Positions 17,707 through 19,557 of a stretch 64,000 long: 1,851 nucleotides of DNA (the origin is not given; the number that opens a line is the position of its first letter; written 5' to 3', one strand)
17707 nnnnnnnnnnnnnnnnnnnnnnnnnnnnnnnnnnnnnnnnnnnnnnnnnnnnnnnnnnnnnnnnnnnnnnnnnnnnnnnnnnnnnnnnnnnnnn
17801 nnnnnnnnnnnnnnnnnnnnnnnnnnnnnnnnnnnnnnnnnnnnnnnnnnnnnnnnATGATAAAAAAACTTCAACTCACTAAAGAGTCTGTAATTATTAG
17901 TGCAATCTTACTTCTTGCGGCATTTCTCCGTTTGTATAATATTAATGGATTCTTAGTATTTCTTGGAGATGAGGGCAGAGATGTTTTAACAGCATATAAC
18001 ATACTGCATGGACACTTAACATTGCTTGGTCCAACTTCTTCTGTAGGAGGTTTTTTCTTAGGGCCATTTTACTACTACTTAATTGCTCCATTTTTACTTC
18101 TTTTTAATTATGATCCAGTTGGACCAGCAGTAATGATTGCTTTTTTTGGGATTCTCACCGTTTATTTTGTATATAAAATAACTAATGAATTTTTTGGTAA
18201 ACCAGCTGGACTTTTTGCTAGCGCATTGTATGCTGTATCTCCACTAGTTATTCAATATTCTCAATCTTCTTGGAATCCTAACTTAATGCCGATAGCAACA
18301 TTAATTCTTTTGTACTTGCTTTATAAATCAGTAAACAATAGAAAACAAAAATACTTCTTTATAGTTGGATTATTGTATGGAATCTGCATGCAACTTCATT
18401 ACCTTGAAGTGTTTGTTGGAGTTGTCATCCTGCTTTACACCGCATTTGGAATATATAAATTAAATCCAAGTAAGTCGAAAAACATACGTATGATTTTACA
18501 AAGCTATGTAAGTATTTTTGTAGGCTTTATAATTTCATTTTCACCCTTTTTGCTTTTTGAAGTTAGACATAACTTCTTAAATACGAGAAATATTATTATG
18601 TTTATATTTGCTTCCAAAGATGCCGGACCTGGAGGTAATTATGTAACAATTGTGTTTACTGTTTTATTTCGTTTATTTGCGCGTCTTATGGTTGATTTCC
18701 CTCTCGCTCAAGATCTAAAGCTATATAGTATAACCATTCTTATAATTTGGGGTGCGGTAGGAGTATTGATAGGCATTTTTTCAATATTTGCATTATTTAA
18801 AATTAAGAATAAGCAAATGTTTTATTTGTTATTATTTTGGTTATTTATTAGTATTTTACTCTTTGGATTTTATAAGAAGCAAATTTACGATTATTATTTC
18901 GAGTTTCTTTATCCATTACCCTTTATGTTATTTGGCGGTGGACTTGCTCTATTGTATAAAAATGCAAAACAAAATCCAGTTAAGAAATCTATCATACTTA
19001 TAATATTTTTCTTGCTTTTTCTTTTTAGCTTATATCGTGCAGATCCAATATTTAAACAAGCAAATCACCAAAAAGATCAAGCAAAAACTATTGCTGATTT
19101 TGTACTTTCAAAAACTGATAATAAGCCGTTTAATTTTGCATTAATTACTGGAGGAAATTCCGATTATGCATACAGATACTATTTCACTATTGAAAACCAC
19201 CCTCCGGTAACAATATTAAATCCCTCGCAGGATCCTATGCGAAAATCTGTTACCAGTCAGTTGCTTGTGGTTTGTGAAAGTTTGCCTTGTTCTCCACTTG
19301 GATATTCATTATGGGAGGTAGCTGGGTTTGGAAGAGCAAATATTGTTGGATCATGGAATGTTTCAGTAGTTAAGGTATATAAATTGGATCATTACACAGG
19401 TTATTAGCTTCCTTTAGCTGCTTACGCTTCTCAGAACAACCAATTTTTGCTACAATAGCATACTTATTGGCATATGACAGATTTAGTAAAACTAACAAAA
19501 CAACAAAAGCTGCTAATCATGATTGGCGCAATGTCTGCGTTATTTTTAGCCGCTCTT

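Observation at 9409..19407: Ten-gene surface-glycosylation operon: three NDP-sugar branches feeding a GtrB-GtrA fusion and a GT-C transferase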

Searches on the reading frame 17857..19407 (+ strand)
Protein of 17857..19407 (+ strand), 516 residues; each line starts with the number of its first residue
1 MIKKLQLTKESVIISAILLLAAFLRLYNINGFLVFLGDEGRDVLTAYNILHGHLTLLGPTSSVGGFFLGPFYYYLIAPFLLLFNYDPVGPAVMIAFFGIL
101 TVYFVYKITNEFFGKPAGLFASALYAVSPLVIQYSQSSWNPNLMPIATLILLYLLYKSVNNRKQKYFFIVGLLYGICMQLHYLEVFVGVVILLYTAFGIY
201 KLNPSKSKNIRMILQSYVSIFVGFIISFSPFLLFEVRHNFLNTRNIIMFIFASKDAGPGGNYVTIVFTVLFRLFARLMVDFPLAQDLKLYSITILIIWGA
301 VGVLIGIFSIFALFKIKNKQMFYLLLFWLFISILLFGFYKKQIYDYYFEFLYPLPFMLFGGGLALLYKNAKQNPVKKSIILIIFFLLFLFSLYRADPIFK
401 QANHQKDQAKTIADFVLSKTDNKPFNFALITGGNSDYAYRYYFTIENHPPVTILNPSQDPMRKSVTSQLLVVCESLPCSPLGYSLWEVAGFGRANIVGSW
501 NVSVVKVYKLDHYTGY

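Call 5: search_protein_families(library=pfam, proteins=[window:17857-19407:+], max_evalue=0.001)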
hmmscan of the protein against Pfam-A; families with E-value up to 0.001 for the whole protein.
window:17857-19407:+ (516 aa): 3 families
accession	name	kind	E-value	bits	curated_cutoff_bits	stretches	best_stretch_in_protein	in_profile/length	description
PF13231.12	PMT_2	-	2.3e-14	54.4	26.1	1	70-198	4-132/160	Dolichyl-phosphate-mannose-protein mannosyltransferase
PF03779.20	SPW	-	4.8e-05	24.2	31.5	0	182-233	29-71/93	SPW repeat domain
PF02516.20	STT3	-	0.00069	19.7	24.5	1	92-249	100-264/405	Oligosaccharyl transferase STT3, N-terminal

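Call 6: search_protein_families(library=ncbifam, proteins=[window:17857-19407:+], max_evalue=0.001)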
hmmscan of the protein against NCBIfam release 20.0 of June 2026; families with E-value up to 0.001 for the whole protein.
window:17857-19407:+ (516 aa): 2 families
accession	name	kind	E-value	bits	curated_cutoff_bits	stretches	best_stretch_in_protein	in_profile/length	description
TIGR03663.1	TIGR03663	subfamily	3e-07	29.8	126.25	1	13-395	3-368/435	flippase activity-associated protein Agl23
NF047440.1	LA3751_2_3_fam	subfamily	8.5e-05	21.5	200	1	70-234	83-239/460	LA_3751/LA_3752 family putative glycosyltransferase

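Call 8: search_solved_structures(query=window:17857-19407:+, max_evalue=1, show_alignments=2)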
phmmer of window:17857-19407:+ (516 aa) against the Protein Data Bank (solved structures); distinct sequences matched with E-value up to 1: 0.

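Call 12: find_encoding_contigs(protein=window:17857-19407:+, flank=10000, max_places=6)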
Protein window:17857-19407:+ (516 aa): 3 contigs read that carry it; 1 place shown.
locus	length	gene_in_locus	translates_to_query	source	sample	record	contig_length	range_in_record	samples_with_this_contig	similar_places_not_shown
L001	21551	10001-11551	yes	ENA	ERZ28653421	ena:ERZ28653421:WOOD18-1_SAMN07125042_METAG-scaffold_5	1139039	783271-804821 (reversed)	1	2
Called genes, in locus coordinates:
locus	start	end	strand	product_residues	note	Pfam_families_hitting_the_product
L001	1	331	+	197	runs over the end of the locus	PF01300:Sua5_yciO_yrdC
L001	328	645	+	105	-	PF00814:TsaD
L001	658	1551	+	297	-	PF00188:CAP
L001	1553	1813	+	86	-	PF18900:DUF5656 (weak)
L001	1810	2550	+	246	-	PF00483:NTP_transferase, PF12804:NTP_transf_3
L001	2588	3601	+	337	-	PF01073:3Beta_HSD, PF01370:Epimerase, PF02719:Polysacc_synt_2, PF04321:RmlD_sub_bind, PF07993:NAD_binding_4, PF13460:NAD_binding_10 (weak), PF16363:GDP_Man_Dehyd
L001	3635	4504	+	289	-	PF01370:Epimerase, PF04321:RmlD_sub_bind, PF01073:3Beta_HSD, PF02719:Polysacc_synt_2, PF16363:GDP_Man_Dehyd, PF07993:NAD_binding_4 (weak)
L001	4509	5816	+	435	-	PF02737:3HCDH_N (faint), PF03446:NAD_binding_2 (faint), PF03721:UDPG_MGDP_dh_N, PF03807:F420_oxidored (faint), PF00984:UDPG_MGDP_dh, PF03720:UDPG_MGDP_dh_C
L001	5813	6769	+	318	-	PF01370:Epimerase, PF02719:Polysacc_synt_2 (weak), PF04321:RmlD_sub_bind (weak), PF16363:GDP_Man_Dehyd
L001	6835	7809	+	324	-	PF01370:Epimerase, PF04321:RmlD_sub_bind, PF16363:GDP_Man_Dehyd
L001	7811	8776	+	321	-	PF01073:3Beta_HSD, PF01370:Epimerase, PF02719:Polysacc_synt_2 (faint), PF04321:RmlD_sub_bind, PF07993:NAD_binding_4 (faint), PF16363:GDP_Man_Dehyd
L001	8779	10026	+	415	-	PF00535:Glycos_transf_2, PF04138:GtrA_DPMS_TM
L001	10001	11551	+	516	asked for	PF13231:PMT_2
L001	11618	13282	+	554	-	PF06609:TRI12, PF00083:Sugar_tr, PF07690:MFS_1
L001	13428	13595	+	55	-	-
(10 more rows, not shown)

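Call 13: find_homologous_proteins(query=window:17857-19407:+, max_evalue=0.00001)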
Query window:17857-19407:+ (516 aa): 2339 proteins with E <= 0.00001 among 8000 candidates; the best 120 are listed.
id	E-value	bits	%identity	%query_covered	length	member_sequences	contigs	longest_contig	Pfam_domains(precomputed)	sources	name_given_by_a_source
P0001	0.0e+0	1133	100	100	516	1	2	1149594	PF13231.13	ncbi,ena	-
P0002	6.7e-193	660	61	99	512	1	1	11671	PF13231.13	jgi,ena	-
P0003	1.3e-184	633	57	99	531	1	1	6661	PF13231.13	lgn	-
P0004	3.1e-180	619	55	99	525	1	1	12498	PF13231.13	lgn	-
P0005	1.8e-178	613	56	99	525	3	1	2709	PF13231.13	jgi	-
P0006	5.7e-178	611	56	99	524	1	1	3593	PF13231.13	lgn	-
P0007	3.0e-177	609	57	99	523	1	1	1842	PF13231.13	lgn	-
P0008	2.7e-176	605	56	99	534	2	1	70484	PF13231.13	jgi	jgi:4-amino-4-deoxy-L-arabinose transferase-like glycosyltransferase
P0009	3.7e-175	602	54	99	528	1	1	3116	PF13231.13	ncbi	-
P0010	6.4e-174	598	57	98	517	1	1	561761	PF13231.13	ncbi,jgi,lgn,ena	-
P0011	1.6e-173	596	56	98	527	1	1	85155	PF13231.13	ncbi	-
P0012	1.8e-173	596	57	96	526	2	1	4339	PF13231.13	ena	-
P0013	5.5e-173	595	55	98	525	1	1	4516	PF13231.13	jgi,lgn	jgi:4-amino-4-deoxy-L-arabinose transferase-like glycosyltransferase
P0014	6.6e-172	591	54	99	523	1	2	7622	PF13231.13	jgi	jgi:4-amino-4-deoxy-L-arabinose transferase-like glycosyltransferase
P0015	1.6e-171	590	54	100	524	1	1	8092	PF13231.13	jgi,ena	-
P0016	9.8e-171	587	54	99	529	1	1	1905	PF13231.13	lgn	-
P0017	1.7e-170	586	55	95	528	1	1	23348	PF13231.13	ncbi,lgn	-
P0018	2.4e-170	586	54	100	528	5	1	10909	PF13231.13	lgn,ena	-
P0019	4.3e-170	585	55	97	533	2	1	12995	PF13231.13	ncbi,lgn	ncbi:MAG TPA: glycosyltransferase family 39 protein [Patescibacteria group bacterium]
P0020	4.9e-170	585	54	100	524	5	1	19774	PF13231.13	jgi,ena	-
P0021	9.8e-170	584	55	96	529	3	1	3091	PF13231.13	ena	-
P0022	9.9e-170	584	54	100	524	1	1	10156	PF13231.13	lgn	-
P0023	1.2e-169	584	55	98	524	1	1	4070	PF02516.21,PF13231.13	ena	-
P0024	1.5e-169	583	55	98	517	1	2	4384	PF13231.13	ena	-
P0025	1.7e-169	583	55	99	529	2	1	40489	PF13231.13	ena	-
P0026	1.9e-169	583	55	97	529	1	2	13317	PF13231.13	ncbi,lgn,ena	-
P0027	2.2e-169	583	55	96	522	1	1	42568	PF13231.13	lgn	-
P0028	3.2e-169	582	55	100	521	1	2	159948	PF13231.13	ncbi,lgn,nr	ncbi:MAG TPA: glycosyltransferase family 39 protein [Candidatus Saccharimonadales bacterium]|nr:glyc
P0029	6.4e-169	581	55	98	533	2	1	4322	PF13231.13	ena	-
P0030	7.2e-169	581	55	98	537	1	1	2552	PF13231.13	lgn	-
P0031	9.1e-169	581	55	96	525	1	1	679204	PF13231.13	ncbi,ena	-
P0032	1.1e-168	580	56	97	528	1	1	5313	PF13231.13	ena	-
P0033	1.2e-168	580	55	98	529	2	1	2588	PF13231.13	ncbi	-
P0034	1.6e-168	580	55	98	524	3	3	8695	PF13231.13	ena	-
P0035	2.8e-168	579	54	99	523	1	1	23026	PF13231.13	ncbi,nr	ncbi:MAG: glycosyltransferase family 39 protein [Candidatus Levybacteria bacterium]|nr:glycosyltrans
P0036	3.3e-168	579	55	95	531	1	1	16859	PF13231.13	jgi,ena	jgi:4-amino-4-deoxy-L-arabinose transferase-like glycosyltransferase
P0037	3.5e-168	579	51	100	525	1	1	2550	PF13231.13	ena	-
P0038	5.2e-168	578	53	98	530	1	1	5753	PF13231.13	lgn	-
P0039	5.4e-168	578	55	98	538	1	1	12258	PF13231.13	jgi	-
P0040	1.7e-167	577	56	97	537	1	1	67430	PF13231.13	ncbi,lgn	-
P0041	1.7e-167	576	54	97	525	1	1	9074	PF13231.13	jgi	jgi:4-amino-4-deoxy-L-arabinose transferase-like glycosyltransferase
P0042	2.9e-167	576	53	99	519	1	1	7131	PF13231.13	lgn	-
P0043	4.4e-167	575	53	99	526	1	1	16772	PF13231.13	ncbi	-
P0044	5.2e-167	575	53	100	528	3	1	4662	PF13231.13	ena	-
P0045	5.8e-167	575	54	98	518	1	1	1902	PF13231.13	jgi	jgi:4-amino-4-deoxy-L-arabinose transferase-like glycosyltransferase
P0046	6.1e-167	575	55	96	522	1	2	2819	PF13231.13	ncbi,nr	ncbi:MAG: glycosyltransferase family 39 protein [Patescibacteria group bacterium]|nr:glycosyltransfe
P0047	6.1e-167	575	55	99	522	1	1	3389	PF13231.13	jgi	-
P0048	7.5e-167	574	53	100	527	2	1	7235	PF13231.13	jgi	-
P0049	7.5e-167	574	55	97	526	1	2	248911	PF13231.13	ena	-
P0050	7.7e-167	574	55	99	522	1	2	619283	PF13231.13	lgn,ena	-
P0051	8.6e-167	574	54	98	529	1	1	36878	PF13231.13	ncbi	-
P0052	9.2e-167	574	53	99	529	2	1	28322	PF13231.13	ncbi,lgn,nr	ncbi:MAG: glycosyltransferase family 39 protein [Patescibacteria group bacterium]|nr:glycosyltransfe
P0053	1.0e-166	574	54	100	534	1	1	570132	PF13231.13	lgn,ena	-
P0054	1.4e-166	573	54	99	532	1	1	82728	PF13231.13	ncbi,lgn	-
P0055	1.6e-166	573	53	100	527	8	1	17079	PF13231.13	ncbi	-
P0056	1.7e-166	573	53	100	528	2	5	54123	PF13231.13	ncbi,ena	-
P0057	1.8e-166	573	53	95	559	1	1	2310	PF13231.13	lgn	-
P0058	2.0e-166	573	55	96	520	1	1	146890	PF13231.13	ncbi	-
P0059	2.3e-166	573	51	100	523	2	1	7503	PF13231.13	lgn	-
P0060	2.4e-166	573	53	97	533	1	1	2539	PF13231.13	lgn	-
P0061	2.5e-166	573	54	96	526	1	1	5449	PF13231.13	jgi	jgi:4-amino-4-deoxy-L-arabinose transferase-like glycosyltransferase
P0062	2.6e-166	573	53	94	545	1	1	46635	PF13231.13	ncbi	-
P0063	2.7e-166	573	53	95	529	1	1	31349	PF13231.13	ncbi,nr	ncbi:MAG: glycosyltransferase family 39 protein [Candidatus Levybacteria bacterium]|nr:glycosyltrans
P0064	2.8e-166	572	53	100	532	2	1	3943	PF13231.13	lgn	-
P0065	6.4e-166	571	55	95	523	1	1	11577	PF13231.13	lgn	-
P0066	6.7e-166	571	56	99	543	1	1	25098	PF13231.13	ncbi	-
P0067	7.8e-166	571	52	100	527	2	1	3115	PF13231.13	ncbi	-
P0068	8.2e-166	571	55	97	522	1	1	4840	PF13231.13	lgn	-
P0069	1.6e-165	570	54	99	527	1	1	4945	PF13231.13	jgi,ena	-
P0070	1.8e-165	570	54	96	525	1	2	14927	PF13231.13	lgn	-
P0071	2.0e-165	570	54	100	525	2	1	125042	PF13231.13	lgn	-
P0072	2.3e-165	569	54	97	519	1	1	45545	PF13231.13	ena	-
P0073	2.6e-165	569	53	98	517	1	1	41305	PF13231.13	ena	-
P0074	2.6e-165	569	55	96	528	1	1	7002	PF13231.13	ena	-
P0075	2.9e-165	569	53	98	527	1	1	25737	PF13231.13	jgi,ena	-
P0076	3.4e-165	569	53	98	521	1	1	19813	PF13231.13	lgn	-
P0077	3.6e-165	569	53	99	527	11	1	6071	PF13231.13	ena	-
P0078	4.1e-165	569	54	97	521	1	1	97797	PF13231.13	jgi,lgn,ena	-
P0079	4.4e-165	569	53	97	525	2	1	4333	PF13231.13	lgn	-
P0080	5.3e-165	568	53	97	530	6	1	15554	PF13231.13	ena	-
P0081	5.7e-165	568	53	96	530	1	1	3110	PF13231.13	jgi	jgi:4-amino-4-deoxy-L-arabinose transferase-like glycosyltransferase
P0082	6.3e-165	568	53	98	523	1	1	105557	PF13231.13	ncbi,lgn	-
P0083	9.4e-165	567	55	96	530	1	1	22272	PF13231.13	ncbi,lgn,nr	ncbi:MAG TPA: glycosyltransferase family 39 protein [Candidatus Sulfotelmatobacter sp.]|nr:glycosylt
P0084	1.1e-164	567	53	100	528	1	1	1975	PF13231.13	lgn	-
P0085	1.2e-164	567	55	96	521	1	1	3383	PF13231.13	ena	-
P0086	1.5e-164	567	53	98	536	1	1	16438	PF13231.13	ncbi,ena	-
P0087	1.6e-164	567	54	96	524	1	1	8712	PF02366.25,PF13231.13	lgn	-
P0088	1.7e-164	567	54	100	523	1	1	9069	PF13231.13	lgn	-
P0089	1.8e-164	566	54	99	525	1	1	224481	PF13231.13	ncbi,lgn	ncbi:MAG: glycosyltransferase family 39 protein [Candidatus Levyibacteriota bacterium]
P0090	2.6e-164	566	53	100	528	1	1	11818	PF13231.13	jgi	jgi:4-amino-4-deoxy-L-arabinose transferase-like glycosyltransferase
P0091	2.8e-164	566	53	97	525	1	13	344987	PF02366.25,PF13231.13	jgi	jgi:4-amino-4-deoxy-L-arabinose transferase-like glycosyltransferase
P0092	3.2e-164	566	55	97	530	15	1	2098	PF13231.13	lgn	-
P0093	3.6e-164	566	53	100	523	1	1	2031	PF13231.13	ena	-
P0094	3.9e-164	565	55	98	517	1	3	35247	PF13231.13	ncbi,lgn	-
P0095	3.9e-164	565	53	96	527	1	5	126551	PF13231.13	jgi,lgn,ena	jgi:4-amino-4-deoxy-L-arabinose transferase-like glycosyltransferase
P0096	4.6e-164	565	53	100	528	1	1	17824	PF13231.13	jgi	jgi:4-amino-4-deoxy-L-arabinose transferase-like glycosyltransferase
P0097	4.7e-164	565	52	99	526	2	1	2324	PF13231.13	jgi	jgi:4-amino-4-deoxy-L-arabinose transferase-like glycosyltransferase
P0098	4.7e-164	565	53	98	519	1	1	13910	PF13231.13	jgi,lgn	-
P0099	4.8e-164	565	53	95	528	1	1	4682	PF13231.13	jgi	-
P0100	5.1e-164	565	54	99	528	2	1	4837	PF13231.13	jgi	jgi:4-amino-4-deoxy-L-arabinose transferase-like glycosyltransferase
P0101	5.1e-164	565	55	97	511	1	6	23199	PF02516.21,PF13231.13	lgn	-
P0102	6.0e-164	565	53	96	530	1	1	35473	PF13231.13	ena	-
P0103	8.7e-164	564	53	99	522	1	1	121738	PF13231.13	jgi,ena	-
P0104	1.4e-163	564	53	99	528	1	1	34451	PF13231.13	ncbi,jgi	-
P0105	1.6e-163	563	54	99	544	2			PF13231.13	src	-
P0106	1.7e-163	563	53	97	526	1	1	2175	PF13231.13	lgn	-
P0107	1.8e-163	563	52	100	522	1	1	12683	PF13231.13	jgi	jgi:4-amino-4-deoxy-L-arabinose transferase-like glycosyltransferase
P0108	2.0e-163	563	51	99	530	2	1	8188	PF13231.13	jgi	jgi:4-amino-4-deoxy-L-arabinose transferase-like glycosyltransferase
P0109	2.0e-163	563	54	96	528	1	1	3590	PF13231.13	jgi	jgi:4-amino-4-deoxy-L-arabinose transferase-like glycosyltransferase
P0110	2.1e-163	563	52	98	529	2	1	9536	PF13231.13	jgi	-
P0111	2.1e-163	563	53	97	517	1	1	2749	PF13231.13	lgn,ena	-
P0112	2.3e-163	563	54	97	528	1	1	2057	PF13231.13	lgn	-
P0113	2.9e-163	563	51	99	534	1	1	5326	PF13231.13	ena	-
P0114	3.2e-163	562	53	99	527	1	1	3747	PF13231.13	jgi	jgi:4-amino-4-deoxy-L-arabinose transferase-like glycosyltransferase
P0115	4.3e-163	562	54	100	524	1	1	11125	PF13231.13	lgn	-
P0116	4.9e-163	562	54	98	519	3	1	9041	PF13231.13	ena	-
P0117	5.0e-163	562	53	98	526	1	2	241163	PF13231.13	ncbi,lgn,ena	-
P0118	5.1e-163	562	52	100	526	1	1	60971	PF13231.13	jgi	jgi:4-amino-4-deoxy-L-arabinose transferase-like glycosyltransferase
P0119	6.0e-163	561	54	97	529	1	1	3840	PF13231.13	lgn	-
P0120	6.7e-163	561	53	99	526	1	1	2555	PF13231.13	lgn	-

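Call 14: find_encoding_contigs(protein=P0010, flank=10000, max_places=1)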
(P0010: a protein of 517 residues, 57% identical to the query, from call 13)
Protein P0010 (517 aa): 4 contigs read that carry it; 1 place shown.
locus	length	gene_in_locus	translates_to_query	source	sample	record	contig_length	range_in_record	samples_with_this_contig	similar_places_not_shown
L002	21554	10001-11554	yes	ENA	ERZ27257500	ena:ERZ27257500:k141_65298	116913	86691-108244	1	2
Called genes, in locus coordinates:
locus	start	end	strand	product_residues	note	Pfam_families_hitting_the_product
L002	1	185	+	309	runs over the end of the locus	PF01300:Sua5_yciO_yrdC, PF00814:TsaD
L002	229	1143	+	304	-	PF00188:CAP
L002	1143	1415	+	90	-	-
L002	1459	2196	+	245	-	PF00483:NTP_transferase, PF12804:NTP_transf_3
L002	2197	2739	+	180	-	PF28549:NDPSase_N (faint), PF00293:NUDIX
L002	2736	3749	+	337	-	PF01073:3Beta_HSD, PF01370:Epimerase, PF02719:Polysacc_synt_2, PF04321:RmlD_sub_bind, PF07993:NAD_binding_4, PF13460:NAD_binding_10 (weak), PF16363:GDP_Man_Dehyd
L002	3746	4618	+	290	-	PF01370:Epimerase, PF04321:RmlD_sub_bind, PF02719:Polysacc_synt_2 (weak), PF01073:3Beta_HSD, PF07993:NAD_binding_4, PF16363:GDP_Man_Dehyd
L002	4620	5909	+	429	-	PF01210:NAD_Gly3P_dh_N (faint), PF02737:3HCDH_N (faint), PF03446:NAD_binding_2 (faint), PF03721:UDPG_MGDP_dh_N, PF03807:F420_oxidored (faint), PF00984:UDPG_MGDP_dh, PF03720:UDPG_MGDP_dh_C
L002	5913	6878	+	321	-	PF01073:3Beta_HSD (weak), PF01370:Epimerase, PF02719:Polysacc_synt_2, PF04321:RmlD_sub_bind, PF07993:NAD_binding_4 (faint), PF16363:GDP_Man_Dehyd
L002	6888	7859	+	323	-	PF01370:Epimerase, PF04321:RmlD_sub_bind, PF05368:NmrA, PF16363:GDP_Man_Dehyd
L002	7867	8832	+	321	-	PF01073:3Beta_HSD, PF01370:Epimerase, PF02719:Polysacc_synt_2 (faint), PF04321:RmlD_sub_bind (faint), PF07993:NAD_binding_4 (weak), PF16363:GDP_Man_Dehyd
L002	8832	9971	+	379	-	PF00535:Glycos_transf_2, PF04138:GtrA_DPMS_TM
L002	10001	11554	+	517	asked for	PF13231:PMT_2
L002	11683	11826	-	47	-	PF18930:DUF5679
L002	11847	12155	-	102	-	-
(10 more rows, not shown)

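Call 15: find_encoding_contigs(protein=P0031, flank=10000, max_places=1)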
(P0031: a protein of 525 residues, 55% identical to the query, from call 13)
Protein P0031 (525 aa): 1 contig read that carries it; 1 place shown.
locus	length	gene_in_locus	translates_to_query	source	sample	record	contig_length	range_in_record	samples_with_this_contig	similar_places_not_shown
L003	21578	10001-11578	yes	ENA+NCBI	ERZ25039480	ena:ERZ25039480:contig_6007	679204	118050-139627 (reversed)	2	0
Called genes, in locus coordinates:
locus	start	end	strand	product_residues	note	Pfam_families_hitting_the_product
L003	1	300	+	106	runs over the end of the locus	PF00814:TsaD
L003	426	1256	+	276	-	PF00188:CAP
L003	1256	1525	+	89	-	-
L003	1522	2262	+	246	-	PF00483:NTP_transferase, PF12804:NTP_transf_3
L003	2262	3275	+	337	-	PF01073:3Beta_HSD, PF01370:Epimerase, PF02719:Polysacc_synt_2, PF04321:RmlD_sub_bind, PF07993:NAD_binding_4, PF13460:NAD_binding_10 (weak), PF16363:GDP_Man_Dehyd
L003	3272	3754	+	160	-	PF00293:NUDIX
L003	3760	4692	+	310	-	PF02719:Polysacc_synt_2 (faint), PF04321:RmlD_sub_bind, PF16363:GDP_Man_Dehyd (faint), PF13460:NAD_binding_10 (weak), PF01370:Epimerase, PF01073:3Beta_HSD (weak), PF04321:RmlD_sub_bind, PF07993:NAD_binding_4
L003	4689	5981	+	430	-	PF03721:UDPG_MGDP_dh_N, PF00984:UDPG_MGDP_dh, PF03720:UDPG_MGDP_dh_C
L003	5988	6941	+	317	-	PF01073:3Beta_HSD (weak), PF01370:Epimerase, PF02719:Polysacc_synt_2, PF04321:RmlD_sub_bind, PF16363:GDP_Man_Dehyd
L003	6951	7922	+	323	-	PF01370:Epimerase, PF04321:RmlD_sub_bind, PF16363:GDP_Man_Dehyd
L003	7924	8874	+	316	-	PF01073:3Beta_HSD, PF01370:Epimerase, PF02719:Polysacc_synt_2 (faint), PF04321:RmlD_sub_bind (weak), PF07993:NAD_binding_4 (faint), PF16363:GDP_Man_Dehyd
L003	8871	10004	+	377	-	PF00535:Glycos_transf_2, PF04138:GtrA_DPMS_TM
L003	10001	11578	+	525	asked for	PF13231:PMT_2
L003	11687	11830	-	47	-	PF18930:DUF5679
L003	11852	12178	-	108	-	-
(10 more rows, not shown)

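Call 16: find_encoding_contigs(protein=P0053, flank=10000, max_places=1)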
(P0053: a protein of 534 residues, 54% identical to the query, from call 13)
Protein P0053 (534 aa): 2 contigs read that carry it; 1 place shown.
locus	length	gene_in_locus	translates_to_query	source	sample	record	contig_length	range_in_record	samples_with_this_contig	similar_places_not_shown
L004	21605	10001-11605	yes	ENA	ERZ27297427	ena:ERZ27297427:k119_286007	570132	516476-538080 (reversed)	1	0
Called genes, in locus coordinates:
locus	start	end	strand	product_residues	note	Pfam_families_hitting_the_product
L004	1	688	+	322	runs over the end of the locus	PF00188:CAP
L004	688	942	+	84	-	-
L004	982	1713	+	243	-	PF00483:NTP_transferase, PF12804:NTP_transf_3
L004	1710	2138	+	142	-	PF14667:Polysacc_synt_C, PF05523:FdtA (weak)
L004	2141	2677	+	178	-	PF00293:NUDIX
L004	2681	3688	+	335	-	PF01073:3Beta_HSD, PF01370:Epimerase, PF02719:Polysacc_synt_2, PF04321:RmlD_sub_bind, PF07993:NAD_binding_4, PF13460:NAD_binding_10, PF16363:GDP_Man_Dehyd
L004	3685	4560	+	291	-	PF01073:3Beta_HSD (faint), PF01370:Epimerase, PF04321:RmlD_sub_bind, PF07993:NAD_binding_4 (weak)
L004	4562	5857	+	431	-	PF03721:UDPG_MGDP_dh_N, PF00984:UDPG_MGDP_dh, PF03720:UDPG_MGDP_dh_C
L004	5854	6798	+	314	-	PF01073:3Beta_HSD (faint), PF01370:Epimerase, PF02719:Polysacc_synt_2 (faint), PF04321:RmlD_sub_bind, PF16363:GDP_Man_Dehyd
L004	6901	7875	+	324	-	PF01370:Epimerase, PF04321:RmlD_sub_bind, PF05368:NmrA, PF16363:GDP_Man_Dehyd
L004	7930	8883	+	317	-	PF00106:adh_short (faint), PF01073:3Beta_HSD, PF01370:Epimerase, PF04321:RmlD_sub_bind, PF16363:GDP_Man_Dehyd, PF07993:NAD_binding_4 (weak)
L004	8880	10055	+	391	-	PF00535:Glycos_transf_2, PF04138:GtrA_DPMS_TM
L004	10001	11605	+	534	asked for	PF13231:PMT_2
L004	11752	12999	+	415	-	PF03446:NAD_binding_2, PF03721:UDPG_MGDP_dh_N, PF03807:F420_oxidored, PF00984:UDPG_MGDP_dh, PF03720:UDPG_MGDP_dh_C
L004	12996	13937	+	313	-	PF01073:3Beta_HSD, PF01370:Epimerase, PF02719:Polysacc_synt_2 (weak), PF04321:RmlD_sub_bind, PF07993:NAD_binding_4, PF16363:GDP_Man_Dehyd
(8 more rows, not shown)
